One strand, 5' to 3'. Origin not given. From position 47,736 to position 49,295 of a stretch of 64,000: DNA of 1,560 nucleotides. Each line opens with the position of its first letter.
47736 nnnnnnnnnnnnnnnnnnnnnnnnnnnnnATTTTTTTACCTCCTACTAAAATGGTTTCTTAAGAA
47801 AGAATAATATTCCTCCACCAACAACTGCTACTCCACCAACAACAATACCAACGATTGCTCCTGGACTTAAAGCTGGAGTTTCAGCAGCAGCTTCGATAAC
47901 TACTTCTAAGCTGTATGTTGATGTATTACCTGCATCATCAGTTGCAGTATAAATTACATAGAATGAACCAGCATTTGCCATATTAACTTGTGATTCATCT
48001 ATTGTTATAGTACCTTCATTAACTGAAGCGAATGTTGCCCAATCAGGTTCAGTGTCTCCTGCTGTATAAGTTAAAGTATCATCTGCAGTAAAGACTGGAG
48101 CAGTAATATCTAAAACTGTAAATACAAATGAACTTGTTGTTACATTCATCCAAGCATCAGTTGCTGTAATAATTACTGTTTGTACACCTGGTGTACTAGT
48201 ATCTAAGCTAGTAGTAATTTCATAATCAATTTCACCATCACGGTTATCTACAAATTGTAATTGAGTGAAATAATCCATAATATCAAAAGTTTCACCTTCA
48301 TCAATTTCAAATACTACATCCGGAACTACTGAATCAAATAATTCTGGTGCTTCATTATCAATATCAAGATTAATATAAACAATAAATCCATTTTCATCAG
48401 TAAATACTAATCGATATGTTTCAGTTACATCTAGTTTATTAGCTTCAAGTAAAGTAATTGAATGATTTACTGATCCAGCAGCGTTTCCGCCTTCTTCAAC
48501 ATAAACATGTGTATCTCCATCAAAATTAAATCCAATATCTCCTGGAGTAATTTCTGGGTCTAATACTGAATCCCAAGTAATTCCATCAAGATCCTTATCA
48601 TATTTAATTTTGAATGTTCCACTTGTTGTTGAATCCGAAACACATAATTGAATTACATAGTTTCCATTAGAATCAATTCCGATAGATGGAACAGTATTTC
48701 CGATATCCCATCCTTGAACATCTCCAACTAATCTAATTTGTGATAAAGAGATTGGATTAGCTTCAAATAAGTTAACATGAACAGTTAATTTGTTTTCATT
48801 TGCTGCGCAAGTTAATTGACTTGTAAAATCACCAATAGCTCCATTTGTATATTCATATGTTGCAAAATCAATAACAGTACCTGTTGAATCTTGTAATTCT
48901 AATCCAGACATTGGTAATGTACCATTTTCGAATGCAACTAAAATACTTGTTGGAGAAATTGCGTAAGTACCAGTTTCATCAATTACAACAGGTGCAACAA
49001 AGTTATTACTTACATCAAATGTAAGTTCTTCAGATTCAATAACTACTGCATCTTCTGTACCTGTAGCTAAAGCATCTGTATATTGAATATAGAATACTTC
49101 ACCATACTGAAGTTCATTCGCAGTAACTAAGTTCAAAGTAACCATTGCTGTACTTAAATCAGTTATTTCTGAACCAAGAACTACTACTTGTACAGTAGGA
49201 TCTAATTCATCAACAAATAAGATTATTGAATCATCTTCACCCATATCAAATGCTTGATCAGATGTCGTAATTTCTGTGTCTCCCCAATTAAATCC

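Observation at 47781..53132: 1783-aa amylosome-like surface protein: CBM41-like pair plus nine tandem starch-binding-like modules, no catalytic domain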

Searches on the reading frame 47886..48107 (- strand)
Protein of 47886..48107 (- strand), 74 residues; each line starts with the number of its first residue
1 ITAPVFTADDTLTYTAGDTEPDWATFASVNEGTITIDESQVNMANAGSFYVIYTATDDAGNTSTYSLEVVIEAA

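Call 74: search_protein_families(library=pfam, proteins=[window:47886-48107:-], max_evalue=10)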
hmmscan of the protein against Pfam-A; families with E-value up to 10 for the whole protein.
seq(74 aa): 5 families
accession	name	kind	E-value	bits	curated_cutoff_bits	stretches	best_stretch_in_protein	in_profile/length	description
PF16403.11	Bact_surface_Ig-like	-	0.00022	21.6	27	1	33-66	34-66/71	Bacterial surface protein, Ig-like domain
PF19077.6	Big_13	-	0.0011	19.9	27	1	11-71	40-100/102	Bacterial Ig-like domain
PF18981.6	InlK_D3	-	0.0016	18.9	25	1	4-64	1-67/75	Internalin K domain (D3/D4)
PF17963.7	Big_9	-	0.099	14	23.6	1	9-69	16-88/89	Bacterial Ig domain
PF05345.18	He_PIG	-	0.12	13.2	24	1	9-71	34-95/96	Putative Ig domain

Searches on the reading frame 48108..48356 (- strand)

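Call 74: search_protein_families(library=pfam, proteins=[window:48108-48356:-], max_evalue=10)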
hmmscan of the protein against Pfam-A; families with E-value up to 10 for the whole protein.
seq(83 aa): 3 families
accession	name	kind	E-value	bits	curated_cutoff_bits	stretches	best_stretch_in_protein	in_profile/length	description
PF07523.18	Big_3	-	0.0011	19.6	21.2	1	18-67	8-59/68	Bacterial Ig-like domain (group 3)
PF08428.16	Rib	-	0.036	15.2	27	1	17-66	13-59/76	Rib domain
PF16403.11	Bact_surface_Ig-like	-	0.042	14.3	27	1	17-74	10-64/71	Bacterial surface protein, Ig-like domain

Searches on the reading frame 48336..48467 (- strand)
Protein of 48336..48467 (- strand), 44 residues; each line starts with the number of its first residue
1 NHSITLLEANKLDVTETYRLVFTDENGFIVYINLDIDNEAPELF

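Call 74: search_protein_families(library=pfam, proteins=[window:48336-48467:-], max_evalue=10)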
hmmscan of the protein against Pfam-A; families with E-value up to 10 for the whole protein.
seq(44 aa): 3 families
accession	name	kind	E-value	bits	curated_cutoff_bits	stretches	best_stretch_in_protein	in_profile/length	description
PF23571.1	GH3_M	-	0.041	14.4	23.6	1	5-35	26-56/75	GH3 family central domain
PF07198.17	DUF1410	-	0.045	14.5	25.5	1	10-40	1-31/61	Protein of unknown function (DUF1410)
PF24732.2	ParE_like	-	0.13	12.8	24.4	1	11-32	36-57/67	ParE-like toxin domain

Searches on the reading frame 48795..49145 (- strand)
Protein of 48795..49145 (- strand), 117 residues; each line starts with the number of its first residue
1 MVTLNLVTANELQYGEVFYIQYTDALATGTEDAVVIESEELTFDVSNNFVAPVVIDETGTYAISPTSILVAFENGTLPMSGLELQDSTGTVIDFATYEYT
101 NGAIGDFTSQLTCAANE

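Call 74: search_protein_families(library=pfam, proteins=[window:48795-49145:-], max_evalue=10)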
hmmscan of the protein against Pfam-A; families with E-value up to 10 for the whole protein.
seq(117 aa): 2 families
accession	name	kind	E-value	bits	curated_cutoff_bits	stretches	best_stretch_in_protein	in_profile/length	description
PF11011.13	DUF2849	-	0.032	15.3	22.5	1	6-39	2-35/86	Protein of unknown function (DUF2849)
PF18200.7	Big_11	-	0.16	12.4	25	1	51-76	43-68/87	Bacterial Ig-like domain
